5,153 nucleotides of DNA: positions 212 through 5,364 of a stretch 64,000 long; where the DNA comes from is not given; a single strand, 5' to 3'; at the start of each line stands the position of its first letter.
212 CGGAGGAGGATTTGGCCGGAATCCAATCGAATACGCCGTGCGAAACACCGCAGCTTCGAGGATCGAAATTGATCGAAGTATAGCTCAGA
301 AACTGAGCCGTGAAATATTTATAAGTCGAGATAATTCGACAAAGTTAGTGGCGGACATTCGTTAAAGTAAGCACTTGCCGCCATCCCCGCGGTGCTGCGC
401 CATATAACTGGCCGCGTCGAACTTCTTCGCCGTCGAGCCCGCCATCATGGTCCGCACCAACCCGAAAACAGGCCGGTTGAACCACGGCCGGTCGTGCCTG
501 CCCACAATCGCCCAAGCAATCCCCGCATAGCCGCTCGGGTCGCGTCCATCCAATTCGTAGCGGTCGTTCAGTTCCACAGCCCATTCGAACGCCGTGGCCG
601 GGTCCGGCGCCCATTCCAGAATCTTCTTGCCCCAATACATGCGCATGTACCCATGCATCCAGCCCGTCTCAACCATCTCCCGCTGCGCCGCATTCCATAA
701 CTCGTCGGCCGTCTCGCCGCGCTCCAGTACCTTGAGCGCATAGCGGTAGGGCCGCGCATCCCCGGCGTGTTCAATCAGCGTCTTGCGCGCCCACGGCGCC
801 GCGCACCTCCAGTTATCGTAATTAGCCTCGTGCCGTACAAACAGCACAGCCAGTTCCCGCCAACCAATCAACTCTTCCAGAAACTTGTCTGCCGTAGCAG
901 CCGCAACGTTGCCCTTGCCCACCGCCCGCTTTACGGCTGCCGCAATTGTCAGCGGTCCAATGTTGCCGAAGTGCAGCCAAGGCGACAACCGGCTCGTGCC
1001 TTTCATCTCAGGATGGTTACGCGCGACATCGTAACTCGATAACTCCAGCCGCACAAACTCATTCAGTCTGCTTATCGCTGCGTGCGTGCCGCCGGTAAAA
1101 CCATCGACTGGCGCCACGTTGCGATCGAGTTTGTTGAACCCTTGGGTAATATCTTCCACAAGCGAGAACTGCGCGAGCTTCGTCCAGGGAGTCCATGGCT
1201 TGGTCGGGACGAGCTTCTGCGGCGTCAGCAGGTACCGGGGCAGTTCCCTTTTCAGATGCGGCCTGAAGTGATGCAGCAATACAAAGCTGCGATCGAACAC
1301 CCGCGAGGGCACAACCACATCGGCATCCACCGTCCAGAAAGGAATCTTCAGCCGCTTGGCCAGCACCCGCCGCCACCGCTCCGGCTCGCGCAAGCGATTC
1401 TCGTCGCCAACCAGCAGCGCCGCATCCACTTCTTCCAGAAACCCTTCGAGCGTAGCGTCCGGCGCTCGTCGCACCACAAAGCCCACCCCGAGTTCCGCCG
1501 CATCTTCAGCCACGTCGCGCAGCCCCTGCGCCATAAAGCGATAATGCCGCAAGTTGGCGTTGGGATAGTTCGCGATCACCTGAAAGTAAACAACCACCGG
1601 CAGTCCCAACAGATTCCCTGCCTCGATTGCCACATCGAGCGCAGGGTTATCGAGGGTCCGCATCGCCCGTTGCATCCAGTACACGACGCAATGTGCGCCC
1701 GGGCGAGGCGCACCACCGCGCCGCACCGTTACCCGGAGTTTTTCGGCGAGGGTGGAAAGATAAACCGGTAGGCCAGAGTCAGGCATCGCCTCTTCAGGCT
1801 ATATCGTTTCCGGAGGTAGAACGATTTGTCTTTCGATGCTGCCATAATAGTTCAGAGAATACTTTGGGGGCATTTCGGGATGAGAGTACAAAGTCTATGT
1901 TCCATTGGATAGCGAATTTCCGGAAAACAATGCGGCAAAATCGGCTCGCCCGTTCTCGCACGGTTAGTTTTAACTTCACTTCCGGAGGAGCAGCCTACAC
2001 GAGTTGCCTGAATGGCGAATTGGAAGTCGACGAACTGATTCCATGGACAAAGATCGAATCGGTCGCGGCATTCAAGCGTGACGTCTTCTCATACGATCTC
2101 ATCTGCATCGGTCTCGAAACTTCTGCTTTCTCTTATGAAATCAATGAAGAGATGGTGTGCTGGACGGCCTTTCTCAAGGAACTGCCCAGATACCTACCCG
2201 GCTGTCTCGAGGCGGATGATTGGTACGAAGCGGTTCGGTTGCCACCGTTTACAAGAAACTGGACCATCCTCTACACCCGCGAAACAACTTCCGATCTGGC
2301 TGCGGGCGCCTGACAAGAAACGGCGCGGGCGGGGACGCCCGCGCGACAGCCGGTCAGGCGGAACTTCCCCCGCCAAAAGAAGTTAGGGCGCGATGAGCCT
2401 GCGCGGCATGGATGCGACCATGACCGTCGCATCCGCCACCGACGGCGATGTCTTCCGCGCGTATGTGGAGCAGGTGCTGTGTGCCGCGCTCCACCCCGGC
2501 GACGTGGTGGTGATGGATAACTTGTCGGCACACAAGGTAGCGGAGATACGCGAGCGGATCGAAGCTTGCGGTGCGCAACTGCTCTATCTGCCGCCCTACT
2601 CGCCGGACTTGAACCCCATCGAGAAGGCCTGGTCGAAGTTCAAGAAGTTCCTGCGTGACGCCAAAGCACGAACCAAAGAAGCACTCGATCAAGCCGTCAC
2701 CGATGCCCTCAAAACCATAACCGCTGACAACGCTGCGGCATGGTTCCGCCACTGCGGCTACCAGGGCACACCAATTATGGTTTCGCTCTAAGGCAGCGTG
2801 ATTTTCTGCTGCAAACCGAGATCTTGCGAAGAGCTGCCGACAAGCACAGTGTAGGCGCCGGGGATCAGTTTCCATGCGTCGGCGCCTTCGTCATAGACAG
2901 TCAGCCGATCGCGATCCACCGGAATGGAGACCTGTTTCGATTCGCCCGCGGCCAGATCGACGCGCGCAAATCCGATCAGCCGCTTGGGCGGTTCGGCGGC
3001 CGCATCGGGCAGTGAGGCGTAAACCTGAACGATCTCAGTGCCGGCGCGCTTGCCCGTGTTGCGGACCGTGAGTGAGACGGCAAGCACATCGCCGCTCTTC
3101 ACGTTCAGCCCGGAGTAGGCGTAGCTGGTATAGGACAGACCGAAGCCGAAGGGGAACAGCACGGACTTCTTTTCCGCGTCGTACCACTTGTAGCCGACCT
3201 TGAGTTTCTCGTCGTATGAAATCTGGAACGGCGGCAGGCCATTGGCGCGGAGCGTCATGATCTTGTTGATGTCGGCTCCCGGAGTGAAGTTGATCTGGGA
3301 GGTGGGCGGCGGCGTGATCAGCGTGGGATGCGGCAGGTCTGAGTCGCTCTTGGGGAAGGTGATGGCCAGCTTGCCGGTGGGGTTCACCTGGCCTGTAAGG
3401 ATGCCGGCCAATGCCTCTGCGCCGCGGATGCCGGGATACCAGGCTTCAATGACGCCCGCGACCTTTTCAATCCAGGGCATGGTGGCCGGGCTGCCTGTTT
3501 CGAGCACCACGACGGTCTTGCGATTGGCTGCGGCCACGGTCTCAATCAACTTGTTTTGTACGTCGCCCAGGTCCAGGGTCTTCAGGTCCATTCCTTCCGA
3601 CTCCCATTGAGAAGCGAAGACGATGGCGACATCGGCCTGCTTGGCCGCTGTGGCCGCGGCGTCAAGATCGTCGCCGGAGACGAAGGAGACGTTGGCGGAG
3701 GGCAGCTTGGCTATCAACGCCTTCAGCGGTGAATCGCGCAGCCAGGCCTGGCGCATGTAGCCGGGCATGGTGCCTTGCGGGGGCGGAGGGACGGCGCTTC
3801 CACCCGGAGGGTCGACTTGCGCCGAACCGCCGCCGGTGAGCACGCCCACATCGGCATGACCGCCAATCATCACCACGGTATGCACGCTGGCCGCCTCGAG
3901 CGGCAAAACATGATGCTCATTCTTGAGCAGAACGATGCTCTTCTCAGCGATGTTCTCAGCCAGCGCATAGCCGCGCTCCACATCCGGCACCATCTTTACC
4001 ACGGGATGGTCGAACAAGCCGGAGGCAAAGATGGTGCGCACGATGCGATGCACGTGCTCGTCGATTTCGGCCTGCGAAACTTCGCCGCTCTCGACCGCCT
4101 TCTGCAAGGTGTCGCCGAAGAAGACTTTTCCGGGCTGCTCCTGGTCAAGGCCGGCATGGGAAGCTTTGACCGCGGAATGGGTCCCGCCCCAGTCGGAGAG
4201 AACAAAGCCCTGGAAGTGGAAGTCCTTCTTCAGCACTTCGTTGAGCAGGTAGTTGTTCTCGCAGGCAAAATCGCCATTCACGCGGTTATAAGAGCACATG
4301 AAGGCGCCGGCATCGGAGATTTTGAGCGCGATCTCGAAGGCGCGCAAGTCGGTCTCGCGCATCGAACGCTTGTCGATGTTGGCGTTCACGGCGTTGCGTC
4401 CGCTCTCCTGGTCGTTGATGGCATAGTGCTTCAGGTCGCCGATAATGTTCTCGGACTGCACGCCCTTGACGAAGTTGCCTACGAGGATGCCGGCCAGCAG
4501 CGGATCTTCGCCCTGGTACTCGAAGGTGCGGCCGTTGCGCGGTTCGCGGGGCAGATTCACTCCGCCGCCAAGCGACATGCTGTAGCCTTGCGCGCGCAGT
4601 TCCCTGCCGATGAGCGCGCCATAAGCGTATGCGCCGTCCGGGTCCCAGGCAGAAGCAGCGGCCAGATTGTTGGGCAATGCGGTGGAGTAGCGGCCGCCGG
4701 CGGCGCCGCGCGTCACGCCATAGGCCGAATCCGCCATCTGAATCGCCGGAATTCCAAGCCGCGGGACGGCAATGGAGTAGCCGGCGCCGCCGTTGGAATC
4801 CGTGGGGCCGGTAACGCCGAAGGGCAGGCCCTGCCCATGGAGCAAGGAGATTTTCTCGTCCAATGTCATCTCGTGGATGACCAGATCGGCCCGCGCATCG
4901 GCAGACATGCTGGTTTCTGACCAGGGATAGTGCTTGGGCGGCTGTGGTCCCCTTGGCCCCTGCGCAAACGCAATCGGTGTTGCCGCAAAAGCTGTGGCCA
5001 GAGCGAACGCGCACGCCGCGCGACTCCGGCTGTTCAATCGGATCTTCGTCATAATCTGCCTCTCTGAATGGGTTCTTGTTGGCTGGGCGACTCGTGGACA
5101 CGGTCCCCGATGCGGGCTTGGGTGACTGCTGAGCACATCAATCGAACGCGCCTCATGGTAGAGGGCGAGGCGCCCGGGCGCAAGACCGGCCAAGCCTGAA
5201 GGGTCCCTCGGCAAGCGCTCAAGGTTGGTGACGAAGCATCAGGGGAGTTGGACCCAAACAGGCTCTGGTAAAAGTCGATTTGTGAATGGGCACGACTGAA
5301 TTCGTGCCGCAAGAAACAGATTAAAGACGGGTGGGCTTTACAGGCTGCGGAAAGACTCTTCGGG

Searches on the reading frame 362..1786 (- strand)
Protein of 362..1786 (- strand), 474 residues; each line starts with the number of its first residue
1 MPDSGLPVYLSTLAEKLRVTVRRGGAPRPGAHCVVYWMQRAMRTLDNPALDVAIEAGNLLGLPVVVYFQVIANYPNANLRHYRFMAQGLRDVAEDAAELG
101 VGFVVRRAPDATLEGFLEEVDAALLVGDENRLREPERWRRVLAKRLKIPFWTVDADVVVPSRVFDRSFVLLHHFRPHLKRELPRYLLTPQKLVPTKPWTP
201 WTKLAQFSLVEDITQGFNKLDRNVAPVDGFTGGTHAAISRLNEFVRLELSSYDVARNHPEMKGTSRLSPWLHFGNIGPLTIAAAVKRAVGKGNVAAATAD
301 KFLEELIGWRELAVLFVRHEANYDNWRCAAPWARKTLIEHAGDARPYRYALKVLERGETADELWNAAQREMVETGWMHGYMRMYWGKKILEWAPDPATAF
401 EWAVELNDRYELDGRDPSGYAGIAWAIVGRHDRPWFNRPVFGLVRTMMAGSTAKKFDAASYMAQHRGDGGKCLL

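Call 45: search_protein_families(library=pfam, proteins=[window:362-1786:-], max_evalue=0.00001)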
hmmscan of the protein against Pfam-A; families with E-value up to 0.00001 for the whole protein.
window:362-1786:- (474 aa): 1 family
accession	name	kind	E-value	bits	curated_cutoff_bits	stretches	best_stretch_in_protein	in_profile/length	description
PF00875.24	DNA_photolyase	-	1.9e-16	60.9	26.6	1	34-186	1-157/164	DNA photolyase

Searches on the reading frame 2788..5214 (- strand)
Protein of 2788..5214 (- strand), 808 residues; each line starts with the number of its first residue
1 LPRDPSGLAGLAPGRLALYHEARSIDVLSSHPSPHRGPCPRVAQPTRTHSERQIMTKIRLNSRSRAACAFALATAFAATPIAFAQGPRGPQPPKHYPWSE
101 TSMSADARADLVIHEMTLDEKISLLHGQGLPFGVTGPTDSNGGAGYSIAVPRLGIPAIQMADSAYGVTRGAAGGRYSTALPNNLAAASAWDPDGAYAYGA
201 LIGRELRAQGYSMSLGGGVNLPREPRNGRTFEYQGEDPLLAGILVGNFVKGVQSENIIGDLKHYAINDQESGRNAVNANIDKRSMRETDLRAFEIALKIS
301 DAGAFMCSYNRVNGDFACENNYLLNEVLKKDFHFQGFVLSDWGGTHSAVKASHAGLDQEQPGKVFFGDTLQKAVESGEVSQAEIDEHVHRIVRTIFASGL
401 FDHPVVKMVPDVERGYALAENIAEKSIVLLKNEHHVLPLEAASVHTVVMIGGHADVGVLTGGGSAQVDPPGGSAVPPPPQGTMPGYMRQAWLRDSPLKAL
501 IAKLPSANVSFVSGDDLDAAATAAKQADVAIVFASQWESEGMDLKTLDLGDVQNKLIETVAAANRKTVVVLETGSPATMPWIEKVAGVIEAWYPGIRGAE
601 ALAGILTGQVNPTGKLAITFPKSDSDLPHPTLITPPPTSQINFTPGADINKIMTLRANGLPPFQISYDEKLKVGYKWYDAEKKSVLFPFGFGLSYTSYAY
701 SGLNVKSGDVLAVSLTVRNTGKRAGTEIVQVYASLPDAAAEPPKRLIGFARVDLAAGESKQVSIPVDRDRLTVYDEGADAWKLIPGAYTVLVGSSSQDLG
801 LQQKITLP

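Call 45: search_protein_families(library=pfam, proteins=[window:2788-5214:-], max_evalue=0.00001)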
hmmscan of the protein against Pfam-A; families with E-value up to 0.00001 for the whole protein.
window:2788-5214:- (808 aa): 3 families
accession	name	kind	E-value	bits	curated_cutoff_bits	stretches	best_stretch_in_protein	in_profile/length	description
PF01915.27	Glyco_hydro_3_C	-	6.2e-52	176.9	31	1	427-695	1-200/200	Glycosyl hydrolase family 3 C-terminal domain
PF00933.27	Glyco_hydro_3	-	5e-34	118.6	27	1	151-393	59-315/316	Glycosyl hydrolase family 3 N terminal domain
PF14310.12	Fn3-like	-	1.2e-22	80.3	25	1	727-796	1-71/71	Fibronectin type III-like domain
